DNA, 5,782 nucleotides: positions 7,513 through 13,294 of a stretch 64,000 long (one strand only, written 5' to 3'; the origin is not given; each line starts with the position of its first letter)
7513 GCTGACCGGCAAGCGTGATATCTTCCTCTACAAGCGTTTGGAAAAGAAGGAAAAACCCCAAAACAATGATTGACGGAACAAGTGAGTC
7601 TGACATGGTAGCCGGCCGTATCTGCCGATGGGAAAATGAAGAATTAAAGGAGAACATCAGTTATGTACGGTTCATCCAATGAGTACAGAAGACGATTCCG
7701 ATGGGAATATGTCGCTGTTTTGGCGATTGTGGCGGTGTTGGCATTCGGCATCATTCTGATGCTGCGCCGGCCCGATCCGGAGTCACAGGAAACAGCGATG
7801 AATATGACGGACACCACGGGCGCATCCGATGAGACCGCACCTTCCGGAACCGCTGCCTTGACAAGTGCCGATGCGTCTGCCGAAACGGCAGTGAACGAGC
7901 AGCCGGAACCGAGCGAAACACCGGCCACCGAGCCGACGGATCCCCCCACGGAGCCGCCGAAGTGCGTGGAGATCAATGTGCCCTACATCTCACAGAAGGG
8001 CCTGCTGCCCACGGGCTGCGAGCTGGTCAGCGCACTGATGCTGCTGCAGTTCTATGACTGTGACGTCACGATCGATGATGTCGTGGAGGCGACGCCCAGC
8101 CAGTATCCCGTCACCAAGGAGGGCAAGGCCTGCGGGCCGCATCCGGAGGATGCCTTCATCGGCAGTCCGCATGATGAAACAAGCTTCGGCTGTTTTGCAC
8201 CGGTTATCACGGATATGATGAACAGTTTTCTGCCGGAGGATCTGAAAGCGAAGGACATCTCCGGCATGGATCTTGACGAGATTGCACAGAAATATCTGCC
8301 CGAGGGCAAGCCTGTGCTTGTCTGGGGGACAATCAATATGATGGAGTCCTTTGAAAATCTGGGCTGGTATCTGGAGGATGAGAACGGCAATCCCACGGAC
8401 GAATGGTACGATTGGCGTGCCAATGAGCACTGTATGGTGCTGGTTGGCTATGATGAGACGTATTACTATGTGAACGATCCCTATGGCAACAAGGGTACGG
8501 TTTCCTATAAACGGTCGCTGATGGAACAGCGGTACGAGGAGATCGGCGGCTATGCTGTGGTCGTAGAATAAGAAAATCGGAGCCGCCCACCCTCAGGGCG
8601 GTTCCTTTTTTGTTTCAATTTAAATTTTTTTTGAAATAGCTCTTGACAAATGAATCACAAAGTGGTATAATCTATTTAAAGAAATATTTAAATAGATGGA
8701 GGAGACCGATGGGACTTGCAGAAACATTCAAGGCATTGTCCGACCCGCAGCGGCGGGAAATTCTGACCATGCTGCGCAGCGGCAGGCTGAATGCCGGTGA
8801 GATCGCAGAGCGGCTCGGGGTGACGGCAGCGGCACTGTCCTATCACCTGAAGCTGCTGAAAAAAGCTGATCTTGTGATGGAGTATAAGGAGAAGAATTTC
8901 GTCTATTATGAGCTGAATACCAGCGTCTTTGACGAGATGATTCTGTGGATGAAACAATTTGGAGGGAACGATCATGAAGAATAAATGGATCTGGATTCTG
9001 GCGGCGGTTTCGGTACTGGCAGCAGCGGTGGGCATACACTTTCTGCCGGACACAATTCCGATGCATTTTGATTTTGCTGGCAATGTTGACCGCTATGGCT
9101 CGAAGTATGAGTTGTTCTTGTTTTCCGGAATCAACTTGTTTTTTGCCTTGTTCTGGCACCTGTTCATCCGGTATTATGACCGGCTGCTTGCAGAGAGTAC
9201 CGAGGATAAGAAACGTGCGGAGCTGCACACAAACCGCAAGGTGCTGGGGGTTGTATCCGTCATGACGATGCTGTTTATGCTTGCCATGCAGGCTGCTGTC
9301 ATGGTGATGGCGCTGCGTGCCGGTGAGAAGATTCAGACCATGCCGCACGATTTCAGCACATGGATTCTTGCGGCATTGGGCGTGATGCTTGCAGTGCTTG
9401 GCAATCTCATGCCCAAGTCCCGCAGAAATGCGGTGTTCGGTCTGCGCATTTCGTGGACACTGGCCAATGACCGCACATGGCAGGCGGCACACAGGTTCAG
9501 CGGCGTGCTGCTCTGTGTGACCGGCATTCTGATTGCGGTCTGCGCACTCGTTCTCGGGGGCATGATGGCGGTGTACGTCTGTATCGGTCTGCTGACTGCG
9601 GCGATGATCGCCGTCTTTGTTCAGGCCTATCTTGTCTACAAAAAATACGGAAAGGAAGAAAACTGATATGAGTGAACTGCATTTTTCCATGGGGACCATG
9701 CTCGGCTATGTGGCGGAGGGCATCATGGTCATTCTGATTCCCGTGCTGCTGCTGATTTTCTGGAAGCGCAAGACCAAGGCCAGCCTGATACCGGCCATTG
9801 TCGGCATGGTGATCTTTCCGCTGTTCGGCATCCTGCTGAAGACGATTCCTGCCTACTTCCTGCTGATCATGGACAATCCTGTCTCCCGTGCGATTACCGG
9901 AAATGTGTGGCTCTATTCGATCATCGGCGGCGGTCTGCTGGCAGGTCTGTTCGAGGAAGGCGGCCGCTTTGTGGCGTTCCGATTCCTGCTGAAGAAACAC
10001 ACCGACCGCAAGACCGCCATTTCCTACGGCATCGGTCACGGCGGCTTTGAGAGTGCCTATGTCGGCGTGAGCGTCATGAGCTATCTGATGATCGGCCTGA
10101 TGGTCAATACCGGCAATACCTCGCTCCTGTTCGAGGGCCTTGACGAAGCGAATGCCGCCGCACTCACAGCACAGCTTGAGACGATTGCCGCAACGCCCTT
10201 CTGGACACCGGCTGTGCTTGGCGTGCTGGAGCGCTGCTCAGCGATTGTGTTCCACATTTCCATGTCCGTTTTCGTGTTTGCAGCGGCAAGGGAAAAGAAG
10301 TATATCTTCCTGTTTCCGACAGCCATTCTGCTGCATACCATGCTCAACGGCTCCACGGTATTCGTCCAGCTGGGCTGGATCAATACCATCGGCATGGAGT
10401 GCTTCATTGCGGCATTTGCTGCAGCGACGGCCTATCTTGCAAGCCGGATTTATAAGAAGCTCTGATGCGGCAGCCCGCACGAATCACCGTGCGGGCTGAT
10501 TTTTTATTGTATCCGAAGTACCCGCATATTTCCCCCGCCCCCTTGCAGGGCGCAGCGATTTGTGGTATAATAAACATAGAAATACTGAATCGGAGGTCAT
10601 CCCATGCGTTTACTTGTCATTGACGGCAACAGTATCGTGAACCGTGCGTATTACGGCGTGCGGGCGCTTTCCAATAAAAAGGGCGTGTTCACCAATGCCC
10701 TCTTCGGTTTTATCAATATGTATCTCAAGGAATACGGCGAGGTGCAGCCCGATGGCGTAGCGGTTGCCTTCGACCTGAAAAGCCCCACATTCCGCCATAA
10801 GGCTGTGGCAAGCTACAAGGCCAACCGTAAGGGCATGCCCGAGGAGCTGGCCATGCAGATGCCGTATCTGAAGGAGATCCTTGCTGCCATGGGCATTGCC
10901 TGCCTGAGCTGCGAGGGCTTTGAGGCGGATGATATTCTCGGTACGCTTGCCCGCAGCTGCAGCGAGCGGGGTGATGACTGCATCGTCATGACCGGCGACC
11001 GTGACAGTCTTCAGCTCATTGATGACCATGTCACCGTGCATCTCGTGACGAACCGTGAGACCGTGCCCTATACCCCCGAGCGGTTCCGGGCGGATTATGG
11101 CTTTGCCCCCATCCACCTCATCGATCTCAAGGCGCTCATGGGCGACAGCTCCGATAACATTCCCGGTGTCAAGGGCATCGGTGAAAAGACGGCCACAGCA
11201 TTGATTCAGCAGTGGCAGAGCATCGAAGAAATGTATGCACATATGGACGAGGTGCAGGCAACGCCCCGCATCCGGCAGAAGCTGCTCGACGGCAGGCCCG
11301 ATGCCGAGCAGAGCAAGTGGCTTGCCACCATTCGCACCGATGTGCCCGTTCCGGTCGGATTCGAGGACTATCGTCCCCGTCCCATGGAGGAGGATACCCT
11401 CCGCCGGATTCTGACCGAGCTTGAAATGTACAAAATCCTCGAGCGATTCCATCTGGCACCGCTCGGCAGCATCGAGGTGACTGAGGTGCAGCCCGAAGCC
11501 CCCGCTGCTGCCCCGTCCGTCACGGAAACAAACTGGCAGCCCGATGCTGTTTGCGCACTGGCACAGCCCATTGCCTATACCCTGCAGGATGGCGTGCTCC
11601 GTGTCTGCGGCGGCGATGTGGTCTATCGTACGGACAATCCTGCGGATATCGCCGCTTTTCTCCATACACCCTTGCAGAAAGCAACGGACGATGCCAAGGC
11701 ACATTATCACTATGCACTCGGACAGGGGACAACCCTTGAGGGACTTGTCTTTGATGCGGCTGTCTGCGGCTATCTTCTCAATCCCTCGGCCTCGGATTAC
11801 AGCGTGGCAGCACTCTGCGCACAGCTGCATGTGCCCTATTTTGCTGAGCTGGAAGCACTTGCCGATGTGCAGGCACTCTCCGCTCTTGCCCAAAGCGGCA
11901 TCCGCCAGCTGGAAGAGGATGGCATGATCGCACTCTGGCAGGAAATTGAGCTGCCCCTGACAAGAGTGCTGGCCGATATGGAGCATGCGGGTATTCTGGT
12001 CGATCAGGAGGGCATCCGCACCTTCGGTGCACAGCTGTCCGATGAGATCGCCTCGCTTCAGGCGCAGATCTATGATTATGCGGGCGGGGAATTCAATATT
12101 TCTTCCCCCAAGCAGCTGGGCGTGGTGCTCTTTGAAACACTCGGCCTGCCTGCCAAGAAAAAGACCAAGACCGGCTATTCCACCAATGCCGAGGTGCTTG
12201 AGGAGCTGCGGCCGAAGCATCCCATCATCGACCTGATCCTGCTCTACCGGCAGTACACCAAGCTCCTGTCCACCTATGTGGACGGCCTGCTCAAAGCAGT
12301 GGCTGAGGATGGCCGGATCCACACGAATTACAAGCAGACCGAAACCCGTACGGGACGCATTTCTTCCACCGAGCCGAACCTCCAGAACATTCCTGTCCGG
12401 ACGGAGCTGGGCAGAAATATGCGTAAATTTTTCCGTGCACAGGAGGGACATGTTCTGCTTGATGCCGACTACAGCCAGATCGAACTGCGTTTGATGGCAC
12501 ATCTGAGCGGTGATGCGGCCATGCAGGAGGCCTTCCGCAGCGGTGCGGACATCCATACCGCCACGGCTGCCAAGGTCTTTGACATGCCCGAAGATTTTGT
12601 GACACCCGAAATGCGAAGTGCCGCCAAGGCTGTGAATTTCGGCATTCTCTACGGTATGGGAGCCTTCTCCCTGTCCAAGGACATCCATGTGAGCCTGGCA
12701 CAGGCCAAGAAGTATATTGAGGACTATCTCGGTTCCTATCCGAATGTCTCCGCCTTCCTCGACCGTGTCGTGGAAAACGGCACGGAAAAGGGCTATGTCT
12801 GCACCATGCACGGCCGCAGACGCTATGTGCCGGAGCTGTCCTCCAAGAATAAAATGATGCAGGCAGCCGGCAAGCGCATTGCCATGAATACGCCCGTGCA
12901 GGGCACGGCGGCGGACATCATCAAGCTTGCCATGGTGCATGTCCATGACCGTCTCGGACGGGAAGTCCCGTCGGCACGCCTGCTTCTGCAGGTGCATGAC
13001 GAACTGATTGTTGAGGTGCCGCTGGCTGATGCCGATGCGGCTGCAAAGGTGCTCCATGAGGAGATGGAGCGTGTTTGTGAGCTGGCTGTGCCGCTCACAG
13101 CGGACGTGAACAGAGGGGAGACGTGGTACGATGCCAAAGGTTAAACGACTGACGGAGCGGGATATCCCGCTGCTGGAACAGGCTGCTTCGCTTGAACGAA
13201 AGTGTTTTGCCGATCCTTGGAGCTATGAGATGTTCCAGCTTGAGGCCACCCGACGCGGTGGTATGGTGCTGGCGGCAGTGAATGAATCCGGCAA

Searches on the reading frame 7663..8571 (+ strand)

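Call 53: search_protein_families(library=pfam, proteins=[window:7663-8571:+], max_evalue=0.001)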
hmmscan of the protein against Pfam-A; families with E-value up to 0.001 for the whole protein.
window:7663-8571:+ (302 aa): 1 family
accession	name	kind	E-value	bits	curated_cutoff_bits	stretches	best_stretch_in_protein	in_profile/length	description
PF13529.12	Peptidase_C39_2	-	8.8e-24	85.1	24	1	104-274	1-143/143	Peptidase_C39 like family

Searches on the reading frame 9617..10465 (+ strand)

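Call 53: search_protein_families(library=pfam, proteins=[window:9617-10465:+], max_evalue=0.001)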
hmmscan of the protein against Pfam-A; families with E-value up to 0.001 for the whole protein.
window:9617-10465:+ (282 aa): 1 family
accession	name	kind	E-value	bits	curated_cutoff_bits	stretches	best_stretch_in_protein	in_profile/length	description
PF10086.14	YhfC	-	1.8e-47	162.2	24.2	1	38-260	2-217/222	YhfC intramembrane metalloprotease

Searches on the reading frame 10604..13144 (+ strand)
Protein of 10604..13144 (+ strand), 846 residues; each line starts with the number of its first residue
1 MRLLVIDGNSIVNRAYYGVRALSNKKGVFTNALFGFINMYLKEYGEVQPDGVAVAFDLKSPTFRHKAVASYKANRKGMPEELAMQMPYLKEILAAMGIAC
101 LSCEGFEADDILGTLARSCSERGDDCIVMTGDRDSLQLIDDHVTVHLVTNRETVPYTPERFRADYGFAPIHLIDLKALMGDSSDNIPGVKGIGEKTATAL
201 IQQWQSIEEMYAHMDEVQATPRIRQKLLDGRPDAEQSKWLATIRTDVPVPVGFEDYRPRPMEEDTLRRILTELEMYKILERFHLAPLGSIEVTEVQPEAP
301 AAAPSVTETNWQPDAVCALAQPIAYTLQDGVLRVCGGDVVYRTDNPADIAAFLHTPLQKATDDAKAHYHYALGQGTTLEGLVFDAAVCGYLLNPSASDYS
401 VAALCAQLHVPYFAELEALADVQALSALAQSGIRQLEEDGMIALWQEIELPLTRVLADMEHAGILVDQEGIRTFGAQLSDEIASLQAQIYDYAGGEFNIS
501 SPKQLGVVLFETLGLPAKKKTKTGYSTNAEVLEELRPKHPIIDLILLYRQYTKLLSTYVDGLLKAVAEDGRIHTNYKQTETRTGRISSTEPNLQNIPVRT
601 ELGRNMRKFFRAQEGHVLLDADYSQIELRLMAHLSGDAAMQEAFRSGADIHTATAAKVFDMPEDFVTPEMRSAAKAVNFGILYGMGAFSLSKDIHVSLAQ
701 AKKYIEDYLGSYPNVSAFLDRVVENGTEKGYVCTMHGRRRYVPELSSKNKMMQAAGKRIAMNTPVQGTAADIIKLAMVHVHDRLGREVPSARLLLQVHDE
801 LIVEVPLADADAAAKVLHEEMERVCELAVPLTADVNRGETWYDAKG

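Call 53: search_protein_families(library=pfam, proteins=[window:10604-13144:+], max_evalue=0.001)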
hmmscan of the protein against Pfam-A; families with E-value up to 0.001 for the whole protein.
window:10604-13144:+ (846 aa): 4 families
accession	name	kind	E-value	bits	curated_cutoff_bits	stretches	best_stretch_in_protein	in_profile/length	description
PF00476.26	DNA_pol_A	-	5.2e-157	523.1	34.3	1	471-843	4-381/381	DNA polymerase family A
PF02739.22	5_3_exonuc_N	-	2.6e-55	187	34.3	1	2-166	1-164/164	5'-3' exonuclease, N-terminal resolvase-like domain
PF01367.25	5_3_exonuc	-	2.4e-31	108.5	40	1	168-263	2-96/97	5'-3' exonuclease, C-terminal SAM fold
PF22619.2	DNA_polI_exo1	-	0.00019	21.7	27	1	357-409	49-101/140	DNA polymerase I, ribonuclease H-like domain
